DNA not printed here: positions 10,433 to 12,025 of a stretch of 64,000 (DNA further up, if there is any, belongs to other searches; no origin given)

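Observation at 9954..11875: Toxin-immunity-like pair: DUF4157 zincin-domain protein with a C-terminal Cys-His-Asp module, plus a downstream lipoprotein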

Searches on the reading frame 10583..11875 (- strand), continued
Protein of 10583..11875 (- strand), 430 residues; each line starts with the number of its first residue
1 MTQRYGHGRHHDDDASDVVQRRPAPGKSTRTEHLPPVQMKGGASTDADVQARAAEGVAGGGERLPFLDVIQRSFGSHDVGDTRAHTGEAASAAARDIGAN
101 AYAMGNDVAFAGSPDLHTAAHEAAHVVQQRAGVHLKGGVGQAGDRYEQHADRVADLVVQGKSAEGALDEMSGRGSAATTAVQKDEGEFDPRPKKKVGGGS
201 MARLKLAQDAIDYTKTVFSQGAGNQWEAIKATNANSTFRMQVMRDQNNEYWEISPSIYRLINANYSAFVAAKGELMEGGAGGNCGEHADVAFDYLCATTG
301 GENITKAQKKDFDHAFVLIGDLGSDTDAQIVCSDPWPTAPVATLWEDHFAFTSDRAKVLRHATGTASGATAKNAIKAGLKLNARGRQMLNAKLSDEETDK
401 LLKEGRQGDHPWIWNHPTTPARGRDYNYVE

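Call 27: predict_structure(alignment_id=A1)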
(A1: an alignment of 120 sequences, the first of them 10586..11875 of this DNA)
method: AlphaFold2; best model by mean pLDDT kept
length: 430 residues; sequences in the alignment: 120
mean_pLDDT: 88.2   pTM: 0.65
mean pLDDT of the five models: 88.2, 87.3, 87.1, 86.8, 86.6
residues with pLDDT >= 90: 338; 70-90: 35; 50-70: 17; < 50: 40
segments of 3 or more residues with pLDDT < 50: 1-5, 11-43
pLDDT, mean of each block of 10 residues (from residue 1): 44 37 35 29 72 95 98 98 97 91 97 96 96 86 90 94 96 66 65 96 98 96 94 97 97 98 98 96 96 97 98 96 98 92 98 98 96 98 98 98 96 91 96
secondary structure, 60 per line:
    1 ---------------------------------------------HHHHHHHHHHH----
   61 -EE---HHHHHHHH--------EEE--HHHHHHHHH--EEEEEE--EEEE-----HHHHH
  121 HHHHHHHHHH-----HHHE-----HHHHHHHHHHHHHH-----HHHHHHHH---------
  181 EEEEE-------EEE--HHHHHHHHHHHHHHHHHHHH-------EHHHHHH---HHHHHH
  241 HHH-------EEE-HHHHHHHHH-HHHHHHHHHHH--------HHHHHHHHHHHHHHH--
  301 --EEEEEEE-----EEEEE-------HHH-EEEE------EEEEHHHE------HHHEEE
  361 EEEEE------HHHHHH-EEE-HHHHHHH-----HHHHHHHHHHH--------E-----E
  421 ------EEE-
elements in order: H46-56 H67-74 E83-85 H88-96 E99-104 E107-110 H116-130 H145-158 H164-171 E181-185 E193-195 H198-217 H226-231 H235-243 E251-253 H255-263 H265-275 H284-298 E303-309 E315-319 E331-334 E341-344 E358-365 H372-377 E379-381 H383-389 H395-405 E427-429

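Call 44: search_protein_families(library=pfam, proteins=[L042:11390-13504:+, L077:11210-13384:+, L040:16763-18115:+, L076:9414-9650:-, L043:2168-3142:+, L042:8583-9722:-, L042:16358-17098:+, L042:18547-20619:+, L021:9644-11290:-], max_evalue=0.01)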
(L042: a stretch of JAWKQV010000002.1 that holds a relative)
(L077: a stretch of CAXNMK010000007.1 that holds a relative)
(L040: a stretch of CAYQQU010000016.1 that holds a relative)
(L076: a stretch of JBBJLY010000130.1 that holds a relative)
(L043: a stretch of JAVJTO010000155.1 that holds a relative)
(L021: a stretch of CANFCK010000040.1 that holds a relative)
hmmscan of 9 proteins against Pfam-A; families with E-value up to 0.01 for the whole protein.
L042:11390-13504:+ (704 aa): 9 families
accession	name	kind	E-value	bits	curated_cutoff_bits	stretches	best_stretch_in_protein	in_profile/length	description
PF00004.35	AAA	-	3.4e-27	95.9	21.2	1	495-619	2-130/131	ATPase family associated with various cellular activities (AAA)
PF22977.2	WHD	-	2.1e-09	37.8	27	1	73-192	63-188/221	Winged helix domain, variant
PF25199.1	nSTAND_NTPase5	-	0.0001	22.6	34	0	240-335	27-120/145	Novel STAND NTPase 5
PF07728.20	AAA_5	-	0.00025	21.5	22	0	495-529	3-38/139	AAA domain (dynein-related subfamily)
PF13671.12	AAA_33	-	0.0007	20.4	27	1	494-551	2-57/143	AAA domain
PF13401.12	AAA_22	-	0.00089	20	27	0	495-528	9-45/130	AAA domain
PF13521.12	AAA_28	-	0.0014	19.3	27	1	496-555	4-62/164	AAA domain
PF05496.18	RuvB_N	-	0.0019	18.4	27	1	494-562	36-97/159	Holliday junction DNA helicase RuvB P-loop domain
PF17862.7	AAA_lid_3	-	0.0041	17.1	27.2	0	643-678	1-37/45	AAA+ lid domain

L077:11210-13384:+ (724 aa): 15 families
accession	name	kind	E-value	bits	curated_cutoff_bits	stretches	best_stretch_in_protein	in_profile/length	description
PF00004.35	AAA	-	2e-29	103.1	21.2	1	515-639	2-130/131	ATPase family associated with various cellular activities (AAA)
PF22977.2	WHD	-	4.4e-08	33.5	27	1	115-207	88-183/221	Winged helix domain, variant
PF13173.12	AAA_14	-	4.6e-05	23.9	27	0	515-600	6-93/129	AAA domain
PF13401.12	AAA_22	-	5.9e-05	23.8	27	0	516-545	10-42/130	AAA domain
PF13191.12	AAA_16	-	0.00027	21.9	32.6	0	270-323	20-73/167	AAA ATPase domain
PF13521.12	AAA_28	-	0.00028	21.6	27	0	516-538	4-26/164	AAA domain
PF07728.20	AAA_5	-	0.0025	18.3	22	0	515-569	3-67/139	AAA domain (dynein-related subfamily)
PF13671.12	AAA_33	-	0.0026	18.5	27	0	515-562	3-48/143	AAA domain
PF13238.12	AAA_18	-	0.003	18.4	29.4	0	517-554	4-43/128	AAA domain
PF06068.19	TIP49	-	0.0033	17.1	23.8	0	511-556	50-97/347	TIP49 P-loop domain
PF20720.3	nSTAND3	-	0.0044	17.2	27.2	0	515-542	21-48/155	Novel STAND NTPase 3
PF02367.23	TsaE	-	0.0049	17.3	26.6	0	506-538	16-48/128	Threonylcarbamoyl adenosine biosynthesis protein TsaE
PF07724.20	AAA_2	-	0.0073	16.8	27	0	514-580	6-86/166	AAA domain (Cdc48 subfamily)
PF01656.29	CbiA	-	0.0073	16.7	25.4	0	283-310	10-37/125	CobQ/CobB/MinD/ParA nucleotide binding domain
PF05496.18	RuvB_N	-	0.0088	16.3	27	0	514-584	36-99/159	Holliday junction DNA helicase RuvB P-loop domain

L040:16763-18115:+ (450 aa): 5 families
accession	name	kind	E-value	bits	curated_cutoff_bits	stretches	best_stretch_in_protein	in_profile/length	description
PF00004.35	AAA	-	1.3e-27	97.2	21.2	1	244-369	1-130/131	ATPase family associated with various cellular activities (AAA)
PF12775.13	AAA_7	-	2e-06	27.9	25.8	1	215-298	7-91/181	P-loop containing dynein motor region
PF13173.12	AAA_14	-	0.0014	19.1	27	1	245-328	6-91/129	AAA domain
PF07728.20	AAA_5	-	0.0025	18.3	22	0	244-308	2-75/139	AAA domain (dynein-related subfamily)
PF05496.18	RuvB_N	-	0.0062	16.7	27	0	242-309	34-94/159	Holliday junction DNA helicase RuvB P-loop domain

L076:9414-9650:- (78 aa): 1 family
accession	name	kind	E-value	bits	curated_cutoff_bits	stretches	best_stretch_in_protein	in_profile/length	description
PF00830.24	Ribosomal_L28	-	2.9e-25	88.5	27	1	3-61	1-59/60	Ribosomal L28 family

L043:2168-3142:+ (324 aa): 1 family
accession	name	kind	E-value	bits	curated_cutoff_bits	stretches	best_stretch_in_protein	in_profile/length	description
PF00348.22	polyprenyl_synt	-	2.7e-20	73.1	27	1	59-273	25-249/251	Polyprenyl synthetase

L042:8583-9722:- (379 aa): 0 families

L042:16358-17098:+ (246 aa): 0 families

L042:18547-20619:+ (690 aa): 2 families
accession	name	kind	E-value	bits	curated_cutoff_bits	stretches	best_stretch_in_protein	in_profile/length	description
PF00999.27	Na_H_Exchanger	-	4e-49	167.9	26.2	1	16-374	3-373/375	Sodium/hydrogen exchanger, transmembrane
PF02080.26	TrkA_C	-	1.5e-12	47.7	27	1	611-679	3-70/71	TrkA-C domain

L021:9644-11290:- (548 aa): 1 family
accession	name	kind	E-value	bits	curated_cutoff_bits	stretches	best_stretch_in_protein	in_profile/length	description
PF08757.17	CotH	-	2.9e-43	149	23.8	1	183-532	1-322/322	CotH kinase protein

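Call 47: search_solved_structures(query=L077:11210-13384:+, max_evalue=0.001)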
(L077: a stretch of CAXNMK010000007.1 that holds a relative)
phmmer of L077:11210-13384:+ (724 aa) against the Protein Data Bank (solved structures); distinct sequences matched with E-value up to 0.001: 261 (the best 60 are shown).
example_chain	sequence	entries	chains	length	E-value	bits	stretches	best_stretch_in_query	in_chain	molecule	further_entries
5vc7_A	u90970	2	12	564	1.9e-38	135.4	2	515-708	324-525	VCP-like ATPase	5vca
5g4g_A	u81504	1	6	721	4.3e-38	134.3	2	515-707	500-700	VCP-LIKE ATPASE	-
5g4f_A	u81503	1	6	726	4.4e-38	134.2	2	515-707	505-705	VCP-LIKE ATPASE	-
6chs_H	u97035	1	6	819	1.1e-36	129.6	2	515-685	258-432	Putative cell division control protein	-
7wub_C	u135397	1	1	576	6.2e-36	127.1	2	515-678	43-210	Transitional endoplasmic reticulum ATPase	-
7wub_D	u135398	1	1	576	6.3e-36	127.1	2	515-678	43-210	Transitional endoplasmic reticulum ATPase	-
6mck_A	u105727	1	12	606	7.7e-36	126.8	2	515-678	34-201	Transitional endoplasmic reticulum ATPase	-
5c18_A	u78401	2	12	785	9.6e-36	126.5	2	514-695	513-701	Transitional endoplasmic reticulum ATPase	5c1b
9m4n_A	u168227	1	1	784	1.1e-35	126.3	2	515-681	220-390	Cell division control protein 48 homolog A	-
9m3v_A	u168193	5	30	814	1.3e-35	126.1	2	515-681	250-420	Cell division control protein 48 homolog A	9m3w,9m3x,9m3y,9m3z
6oaa_B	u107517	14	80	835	1.4e-35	126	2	515-690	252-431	Cell division control protein 48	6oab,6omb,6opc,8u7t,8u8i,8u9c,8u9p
8dar_A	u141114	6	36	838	1.4e-35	125.9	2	515-690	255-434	Cell division control protein 48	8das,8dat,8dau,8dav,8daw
7rlj_A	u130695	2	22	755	1.7e-35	125.7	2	515-678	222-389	Transitional endoplasmic reticulum ATPase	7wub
7rlh_A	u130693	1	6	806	1.8e-35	125.6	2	515-678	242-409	Transitional endoplasmic reticulum ATPase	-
8yka_A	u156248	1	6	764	1.8e-35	125.6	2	515-678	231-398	Transitional endoplasmic reticulum ATPase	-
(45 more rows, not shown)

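Call 50: search_protein_families(library=pfam, proteins=[L040:17-2629:+, L040:2665-6447:+, L040:6479-9721:+, L040:11939-13699:+, L040:13739-16759:+, L070:215-931:+, L070:928-2445:+, L070:2482-3108:+, L070:3543-5792:+, L070:11687-13447:+], max_evalue=0.01)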
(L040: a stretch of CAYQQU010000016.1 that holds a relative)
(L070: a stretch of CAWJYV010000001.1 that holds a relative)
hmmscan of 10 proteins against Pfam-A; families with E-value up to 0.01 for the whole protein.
L040:17-2629:+ (870 aa): 0 families

L040:2665-6447:+ (1260 aa): 0 families

L040:6479-9721:+ (1080 aa): 1 family
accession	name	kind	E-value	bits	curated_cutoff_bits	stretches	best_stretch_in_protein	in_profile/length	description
PF19268.4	CIS_TMP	-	1.3e-109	368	27.8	2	883-1078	291-463/463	Contractile injection system tape measure protein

L040:11939-13699:+ (586 aa): 1 family
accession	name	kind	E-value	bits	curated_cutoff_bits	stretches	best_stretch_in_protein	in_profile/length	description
PF13699.11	eCIS_core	-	7.5e-32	109.8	22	1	172-249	1-78/79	eCIS core domain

L040:13739-16759:+ (1006 aa): 1 family
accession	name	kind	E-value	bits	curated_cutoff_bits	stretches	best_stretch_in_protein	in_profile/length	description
PF01973.23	MptE-like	-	7.9e-16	58.7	34.6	2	908-944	135-167/171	6-hydroxymethylpterin diphosphokinase MptE-like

L070:215-931:+ (238 aa): 1 family
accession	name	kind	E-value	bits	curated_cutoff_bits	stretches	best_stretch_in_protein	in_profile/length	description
PF09684.15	Tail_P2_I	-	8.2e-09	35.9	20.6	1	75-207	23-138/139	Phage tail protein (Tail_P2_I)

L070:928-2445:+ (505 aa): 0 families

L070:2482-3108:+ (208 aa): 0 families

L070:3543-5792:+ (749 aa): 2 families
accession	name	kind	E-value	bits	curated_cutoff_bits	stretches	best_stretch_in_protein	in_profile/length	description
PF08410.15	DUF1737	-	0.0058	16.9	24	0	262-282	8-28/53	Domain of unknown function (DUF1737)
PF09394.16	Inhibitor_I42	-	0.0076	17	27.2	0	664-737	2-80/91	Chagasin family peptidase inhibitor I42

L070:11687-13447:+ (586 aa): 2 families
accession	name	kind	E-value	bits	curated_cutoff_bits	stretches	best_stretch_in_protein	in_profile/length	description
PF13699.11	eCIS_core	-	2.1e-28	98.7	22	1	151-223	2-76/79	eCIS core domain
PF01471.23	PG_binding_1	-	0.0035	17.9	23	0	323-361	20-57/57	Putative peptidoglycan binding domain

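Call 62: search_dna_similar(query=L077:11210-13384:+, collection=plasmids, mode=protein, max_rows=15, max_evalue=1e-10)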
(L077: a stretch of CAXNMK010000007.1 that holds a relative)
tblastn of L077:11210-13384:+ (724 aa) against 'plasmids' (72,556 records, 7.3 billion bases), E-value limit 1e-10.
Records with a match: 508; places in all: 569; records where one place covers at least 80% of the query: 0.
Best place of each record, by identity: <60% 508.
By first word of the organism name: Agrobacterium 59; Rhizobium 53; Streptomyces 45; Serratia 32; Burkholderia 25; Bradyrhizobium 15; Halobacterium 9; Rhodococcus 8; Paracoccus 7; Pseudomonas 7; and 131 more.
By predicted mobility (MOB-suite, as given by PLSDB): non-mobilizable 268; conjugative 193; mobilizable 47.
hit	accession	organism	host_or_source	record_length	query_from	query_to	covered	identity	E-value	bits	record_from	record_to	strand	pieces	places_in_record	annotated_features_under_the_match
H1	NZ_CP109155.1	Streptomyces europaeiscabiei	-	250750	344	718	52%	41.6%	1e-55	214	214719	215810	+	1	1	ATP-binding protein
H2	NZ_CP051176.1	Ralstonia solanacearum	Whole organism,tomato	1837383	372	716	48%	43.6%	1e-67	249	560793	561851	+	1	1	none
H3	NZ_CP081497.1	Streptomyces sp. BHT-5-2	whole organism,plant soil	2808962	381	719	47%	43.5%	2e-56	216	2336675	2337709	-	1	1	none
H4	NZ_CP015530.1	Rhodococcus sp. WB1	soil,PCBs contaminated soil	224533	378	721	48%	40.4%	5e-62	233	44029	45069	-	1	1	AAA family ATPase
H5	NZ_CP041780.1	Burkholderia sp. MS455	single cell,soybean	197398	356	717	50%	38.2%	8e-54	208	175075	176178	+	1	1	ATP-binding protein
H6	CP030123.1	Brasilonema octagenarum UFV-E1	Eucalyptus grandis,mixed culture,leaves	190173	457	716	36%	52.3%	2e-64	240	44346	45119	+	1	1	ATP-binding protein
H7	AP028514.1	Serratia marcescens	-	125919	351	717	51%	37.0%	6e-52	203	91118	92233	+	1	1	ATPase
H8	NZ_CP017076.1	Novosphingobium resinovorum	single cell,soil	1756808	413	714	42%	44.4%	3e-58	222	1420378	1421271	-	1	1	none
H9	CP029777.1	Deinococcus actinosclerus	mixed culture,wastewater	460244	457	717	36%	51.0%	4e-64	239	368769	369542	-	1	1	AAA family ATPase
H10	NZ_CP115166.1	Deinococcus aquaticus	Freshwater stream system, activated ...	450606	457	717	36%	50.2%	4e-63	236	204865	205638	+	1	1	ATP-binding protein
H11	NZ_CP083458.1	Deinococcus taeanensis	whole organism,coastal dune soil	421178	457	717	36%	50.2%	8e-61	229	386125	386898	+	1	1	ATP-binding protein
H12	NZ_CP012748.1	Paraburkholderia caribensis MBA4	soil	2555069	472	723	35%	52.0%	2e-66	246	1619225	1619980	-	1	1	none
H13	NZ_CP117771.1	Nostoc sp. UHCC 0926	whole organism,lichen surface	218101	382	723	47%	38.3%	1e-63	238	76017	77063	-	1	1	ATP-binding protein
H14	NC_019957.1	Mycobacterium sp. JS623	-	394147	452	717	37%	49.1%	6e-57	218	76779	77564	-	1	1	ATP-binding protein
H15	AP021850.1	Deinococcus grandis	-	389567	457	717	36%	49.8%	4e-61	231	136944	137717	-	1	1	ATPase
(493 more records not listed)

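Call 63: get_annotated_region(hit=H7, flank=14000)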
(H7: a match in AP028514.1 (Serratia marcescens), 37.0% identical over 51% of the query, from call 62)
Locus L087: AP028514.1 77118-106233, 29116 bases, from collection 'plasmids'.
description: Serratia marcescens E46 plasmid pE46_1 DNA, complete sequence
organism: Serratia marcescens (NCBI taxid 615)
taxonomy: Bacteria; Pseudomonadota; Gammaproteobacteria; Enterobacterales; Yersiniaceae; Serratia; Serratia marcescens
host: -; source: -; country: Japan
typing (MOB-suite, as given by PLSDB): conjugative; replicon rep_cluster_1057; relaxase MOBP; mating-pair formation MPF_I
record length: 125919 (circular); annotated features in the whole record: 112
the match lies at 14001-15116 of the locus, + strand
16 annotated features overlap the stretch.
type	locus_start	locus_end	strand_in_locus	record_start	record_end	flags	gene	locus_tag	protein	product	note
CDS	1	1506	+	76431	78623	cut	-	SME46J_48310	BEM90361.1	hypothetical protein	-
CDS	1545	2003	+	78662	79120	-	-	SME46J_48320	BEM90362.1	hypothetical protein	-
CDS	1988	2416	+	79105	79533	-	-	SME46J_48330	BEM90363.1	hypothetical protein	-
CDS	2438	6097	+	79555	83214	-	-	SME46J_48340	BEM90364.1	hypothetical protein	-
CDS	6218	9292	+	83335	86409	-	-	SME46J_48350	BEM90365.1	hypothetical protein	-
CDS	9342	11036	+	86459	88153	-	-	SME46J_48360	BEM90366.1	hypothetical protein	-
CDS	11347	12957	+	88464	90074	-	-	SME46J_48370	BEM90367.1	hypothetical protein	-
CDS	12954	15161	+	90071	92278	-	-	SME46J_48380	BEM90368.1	ATPase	-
CDS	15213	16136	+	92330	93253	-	-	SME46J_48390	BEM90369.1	hypothetical protein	-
CDS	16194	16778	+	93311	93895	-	-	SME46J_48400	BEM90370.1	hypothetical protein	-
CDS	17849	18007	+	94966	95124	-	-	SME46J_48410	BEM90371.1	hypothetical protein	-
CDS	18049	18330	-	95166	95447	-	-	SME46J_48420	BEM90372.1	hypothetical protein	-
CDS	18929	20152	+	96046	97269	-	-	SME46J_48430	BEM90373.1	IS91 family transposase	-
CDS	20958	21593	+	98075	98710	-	-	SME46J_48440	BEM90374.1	hypothetical protein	-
CDS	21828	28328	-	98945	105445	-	-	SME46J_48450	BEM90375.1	hypothetical protein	-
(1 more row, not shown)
